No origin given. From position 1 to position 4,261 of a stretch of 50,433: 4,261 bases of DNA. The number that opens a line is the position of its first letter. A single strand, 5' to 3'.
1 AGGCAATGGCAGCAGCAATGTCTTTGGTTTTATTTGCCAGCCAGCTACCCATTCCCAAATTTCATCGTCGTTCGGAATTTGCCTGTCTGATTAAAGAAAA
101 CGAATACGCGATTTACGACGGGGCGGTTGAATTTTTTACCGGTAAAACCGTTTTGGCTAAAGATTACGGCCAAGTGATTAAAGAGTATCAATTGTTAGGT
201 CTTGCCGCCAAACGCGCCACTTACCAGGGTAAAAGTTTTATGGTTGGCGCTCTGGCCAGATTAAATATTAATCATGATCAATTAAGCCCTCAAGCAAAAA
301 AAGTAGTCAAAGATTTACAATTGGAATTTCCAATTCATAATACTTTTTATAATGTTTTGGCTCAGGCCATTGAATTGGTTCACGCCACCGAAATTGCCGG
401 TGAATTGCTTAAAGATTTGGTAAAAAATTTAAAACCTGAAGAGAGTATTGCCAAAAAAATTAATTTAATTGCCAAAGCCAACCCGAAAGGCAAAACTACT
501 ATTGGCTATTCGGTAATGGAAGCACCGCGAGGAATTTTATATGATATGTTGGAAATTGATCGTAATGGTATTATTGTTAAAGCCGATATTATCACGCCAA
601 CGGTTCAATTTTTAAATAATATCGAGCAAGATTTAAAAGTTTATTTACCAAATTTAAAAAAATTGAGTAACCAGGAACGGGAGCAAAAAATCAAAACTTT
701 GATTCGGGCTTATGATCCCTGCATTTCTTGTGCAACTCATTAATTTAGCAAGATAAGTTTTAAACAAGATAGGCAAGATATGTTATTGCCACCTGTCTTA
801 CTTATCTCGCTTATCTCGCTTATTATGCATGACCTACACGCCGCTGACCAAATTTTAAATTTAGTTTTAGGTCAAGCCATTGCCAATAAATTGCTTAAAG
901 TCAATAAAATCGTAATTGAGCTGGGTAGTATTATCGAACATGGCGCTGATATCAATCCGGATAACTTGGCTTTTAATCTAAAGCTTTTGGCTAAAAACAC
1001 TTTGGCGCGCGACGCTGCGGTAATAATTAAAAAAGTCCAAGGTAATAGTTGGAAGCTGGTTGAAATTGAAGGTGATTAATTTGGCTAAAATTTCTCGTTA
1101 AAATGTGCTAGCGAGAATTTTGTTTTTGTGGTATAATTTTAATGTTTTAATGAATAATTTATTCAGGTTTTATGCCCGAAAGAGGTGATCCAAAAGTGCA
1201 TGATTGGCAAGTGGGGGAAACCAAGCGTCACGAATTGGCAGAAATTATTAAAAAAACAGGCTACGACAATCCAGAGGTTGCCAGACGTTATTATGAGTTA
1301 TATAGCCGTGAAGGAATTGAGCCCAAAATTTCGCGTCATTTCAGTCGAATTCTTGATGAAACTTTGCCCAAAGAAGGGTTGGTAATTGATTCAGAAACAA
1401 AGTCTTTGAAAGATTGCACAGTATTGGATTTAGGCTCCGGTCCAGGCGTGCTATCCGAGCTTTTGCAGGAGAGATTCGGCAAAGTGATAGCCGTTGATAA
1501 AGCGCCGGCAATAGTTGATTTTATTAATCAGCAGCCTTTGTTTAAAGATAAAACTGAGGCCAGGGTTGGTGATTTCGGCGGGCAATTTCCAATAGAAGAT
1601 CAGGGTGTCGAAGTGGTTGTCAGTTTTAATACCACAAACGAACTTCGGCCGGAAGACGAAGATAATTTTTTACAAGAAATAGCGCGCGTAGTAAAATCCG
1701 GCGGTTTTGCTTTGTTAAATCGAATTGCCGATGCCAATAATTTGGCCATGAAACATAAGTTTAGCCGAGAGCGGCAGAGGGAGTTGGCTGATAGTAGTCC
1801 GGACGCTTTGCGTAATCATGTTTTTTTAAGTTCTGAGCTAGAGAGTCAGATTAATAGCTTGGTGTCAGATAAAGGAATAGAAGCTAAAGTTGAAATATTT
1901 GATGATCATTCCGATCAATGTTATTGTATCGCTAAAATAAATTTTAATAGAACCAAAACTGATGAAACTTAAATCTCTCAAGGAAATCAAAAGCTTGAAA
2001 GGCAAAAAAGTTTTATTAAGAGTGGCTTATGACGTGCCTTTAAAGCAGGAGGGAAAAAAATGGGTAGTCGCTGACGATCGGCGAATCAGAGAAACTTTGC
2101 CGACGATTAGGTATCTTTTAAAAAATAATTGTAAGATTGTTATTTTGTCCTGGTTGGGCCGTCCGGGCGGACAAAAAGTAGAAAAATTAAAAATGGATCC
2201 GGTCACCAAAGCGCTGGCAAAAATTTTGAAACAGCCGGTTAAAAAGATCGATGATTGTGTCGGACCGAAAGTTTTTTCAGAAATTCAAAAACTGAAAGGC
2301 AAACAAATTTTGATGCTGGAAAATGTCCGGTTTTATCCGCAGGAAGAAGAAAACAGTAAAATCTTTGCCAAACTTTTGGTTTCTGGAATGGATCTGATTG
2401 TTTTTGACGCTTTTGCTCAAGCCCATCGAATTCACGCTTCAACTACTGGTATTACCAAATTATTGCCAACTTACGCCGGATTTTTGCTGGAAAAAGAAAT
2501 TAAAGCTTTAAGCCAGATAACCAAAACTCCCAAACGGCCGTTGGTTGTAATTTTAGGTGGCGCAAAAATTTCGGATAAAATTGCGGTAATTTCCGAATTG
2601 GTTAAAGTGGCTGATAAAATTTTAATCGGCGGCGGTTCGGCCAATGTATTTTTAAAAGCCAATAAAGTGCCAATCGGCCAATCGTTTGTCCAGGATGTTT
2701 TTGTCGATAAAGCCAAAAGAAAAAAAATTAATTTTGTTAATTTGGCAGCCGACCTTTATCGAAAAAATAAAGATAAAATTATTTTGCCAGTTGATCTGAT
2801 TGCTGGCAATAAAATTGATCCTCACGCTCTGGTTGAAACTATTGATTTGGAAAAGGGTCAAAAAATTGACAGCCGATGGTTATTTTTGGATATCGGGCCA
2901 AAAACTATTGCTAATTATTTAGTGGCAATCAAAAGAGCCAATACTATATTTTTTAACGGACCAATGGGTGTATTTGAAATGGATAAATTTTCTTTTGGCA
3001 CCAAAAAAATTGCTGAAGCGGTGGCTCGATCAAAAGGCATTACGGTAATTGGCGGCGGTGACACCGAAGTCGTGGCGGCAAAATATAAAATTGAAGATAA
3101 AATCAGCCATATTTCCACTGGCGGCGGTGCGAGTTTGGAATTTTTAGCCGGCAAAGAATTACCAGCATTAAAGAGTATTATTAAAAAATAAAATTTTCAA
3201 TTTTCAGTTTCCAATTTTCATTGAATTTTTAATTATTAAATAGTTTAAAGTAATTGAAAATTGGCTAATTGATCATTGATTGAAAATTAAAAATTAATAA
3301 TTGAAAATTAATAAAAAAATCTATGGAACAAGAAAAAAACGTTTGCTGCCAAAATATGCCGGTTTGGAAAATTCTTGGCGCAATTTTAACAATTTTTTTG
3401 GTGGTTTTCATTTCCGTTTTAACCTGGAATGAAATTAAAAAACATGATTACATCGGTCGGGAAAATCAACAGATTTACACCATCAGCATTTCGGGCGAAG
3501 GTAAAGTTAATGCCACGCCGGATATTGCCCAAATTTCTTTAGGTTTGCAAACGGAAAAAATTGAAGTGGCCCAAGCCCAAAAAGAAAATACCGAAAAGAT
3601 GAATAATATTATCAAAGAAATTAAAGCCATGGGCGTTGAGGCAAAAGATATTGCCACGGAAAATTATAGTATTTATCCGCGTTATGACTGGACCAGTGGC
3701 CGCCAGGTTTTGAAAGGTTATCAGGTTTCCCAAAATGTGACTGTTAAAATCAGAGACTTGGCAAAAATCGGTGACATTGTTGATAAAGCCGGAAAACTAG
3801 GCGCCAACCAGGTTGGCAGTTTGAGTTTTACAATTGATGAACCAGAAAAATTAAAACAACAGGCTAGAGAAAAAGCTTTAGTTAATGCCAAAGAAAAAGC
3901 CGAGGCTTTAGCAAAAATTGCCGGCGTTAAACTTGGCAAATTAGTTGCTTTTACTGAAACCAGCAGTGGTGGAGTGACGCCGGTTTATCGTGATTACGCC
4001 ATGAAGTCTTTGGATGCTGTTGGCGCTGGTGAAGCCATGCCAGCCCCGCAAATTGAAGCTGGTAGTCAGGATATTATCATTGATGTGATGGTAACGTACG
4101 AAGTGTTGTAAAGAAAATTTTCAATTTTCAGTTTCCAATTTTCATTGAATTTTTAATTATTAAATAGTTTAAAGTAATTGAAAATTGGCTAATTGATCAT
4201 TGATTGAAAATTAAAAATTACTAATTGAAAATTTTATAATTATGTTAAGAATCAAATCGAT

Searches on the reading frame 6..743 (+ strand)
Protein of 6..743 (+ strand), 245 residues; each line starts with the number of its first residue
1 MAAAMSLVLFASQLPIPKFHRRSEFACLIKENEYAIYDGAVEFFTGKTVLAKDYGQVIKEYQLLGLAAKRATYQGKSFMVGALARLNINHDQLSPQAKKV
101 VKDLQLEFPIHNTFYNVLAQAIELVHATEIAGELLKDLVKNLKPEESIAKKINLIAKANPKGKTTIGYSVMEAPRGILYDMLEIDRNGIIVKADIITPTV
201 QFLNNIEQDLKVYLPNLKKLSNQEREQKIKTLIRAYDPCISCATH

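Call 85: search_protein_families(library=pfam, max_evalue=0.001, proteins=[window:6-743:+])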
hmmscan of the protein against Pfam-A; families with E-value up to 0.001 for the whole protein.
window:6-743:+ (245 aa): 1 family
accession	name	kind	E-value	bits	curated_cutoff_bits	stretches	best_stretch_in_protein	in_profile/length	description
PF00374.24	NiFeSe_Hases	-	2.8e-15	56.7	25.8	1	69-245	325-508/508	Nickel-dependent hydrogenase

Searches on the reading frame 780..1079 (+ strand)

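Call 85: search_protein_families(library=pfam, max_evalue=0.001, proteins=[window:780-1079:+])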
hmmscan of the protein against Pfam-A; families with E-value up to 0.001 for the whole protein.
window:780-1079:+ (99 aa): 1 family
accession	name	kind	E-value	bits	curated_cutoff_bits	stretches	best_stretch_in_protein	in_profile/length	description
PF01155.25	HypA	-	4.5e-07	30.3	28.9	1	16-89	1-70/112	Hydrogenase/urease nickel incorporation, metallochaperone, hypA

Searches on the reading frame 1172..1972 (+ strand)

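Call 85: search_protein_families(library=pfam, max_evalue=0.001, proteins=[window:1172-1972:+])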
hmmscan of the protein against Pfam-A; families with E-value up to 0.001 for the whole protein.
window:1172-1972:+ (266 aa): 7 families
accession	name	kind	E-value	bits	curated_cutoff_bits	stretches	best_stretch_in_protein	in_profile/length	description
PF13649.12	Methyltransf_25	-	8.5e-14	52.5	27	1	84-178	1-97/97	Methyltransferase domain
PF08241.18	Methyltransf_11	-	1.7e-12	48.2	21.2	1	85-181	1-94/95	Methyltransferase domain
PF13847.12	Methyltransf_31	-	2.3e-10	40.8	27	1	80-195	3-120/145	Methyltransferase domain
PF13489.12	Methyltransf_23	-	1.8e-06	28.2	27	1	69-186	24-120/164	Methyltransferase domain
PF08242.18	Methyltransf_12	-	5.4e-06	27.5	30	1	85-179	1-97/98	Methyltransferase domain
PF01728.25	FtsJ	-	0.00029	21.3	24.1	1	76-130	16-82/181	FtsJ-like methyltransferase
PF00398.26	RrnaAD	-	0.00062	19.4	24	1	77-123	29-73/263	Ribosomal RNA adenine dimethylase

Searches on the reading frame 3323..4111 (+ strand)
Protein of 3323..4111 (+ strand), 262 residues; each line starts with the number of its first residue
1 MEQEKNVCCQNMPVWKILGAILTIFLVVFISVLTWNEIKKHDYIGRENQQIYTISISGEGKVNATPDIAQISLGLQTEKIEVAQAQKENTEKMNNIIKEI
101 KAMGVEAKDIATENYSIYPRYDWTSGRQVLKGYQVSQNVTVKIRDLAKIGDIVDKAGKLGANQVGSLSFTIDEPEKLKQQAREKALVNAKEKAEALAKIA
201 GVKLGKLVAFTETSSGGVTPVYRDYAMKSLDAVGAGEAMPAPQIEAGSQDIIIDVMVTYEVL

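Call 85: search_protein_families(library=pfam, max_evalue=0.001, proteins=[window:3323-4111:+])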
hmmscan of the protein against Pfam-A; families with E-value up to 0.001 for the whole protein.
window:3323-4111:+ (262 aa): 1 family
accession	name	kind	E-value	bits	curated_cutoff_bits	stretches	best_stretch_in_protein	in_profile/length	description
PF04402.19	SIMPL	-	1.3e-56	192.6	25.2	1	54-259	1-205/205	Protein of unknown function (DUF541)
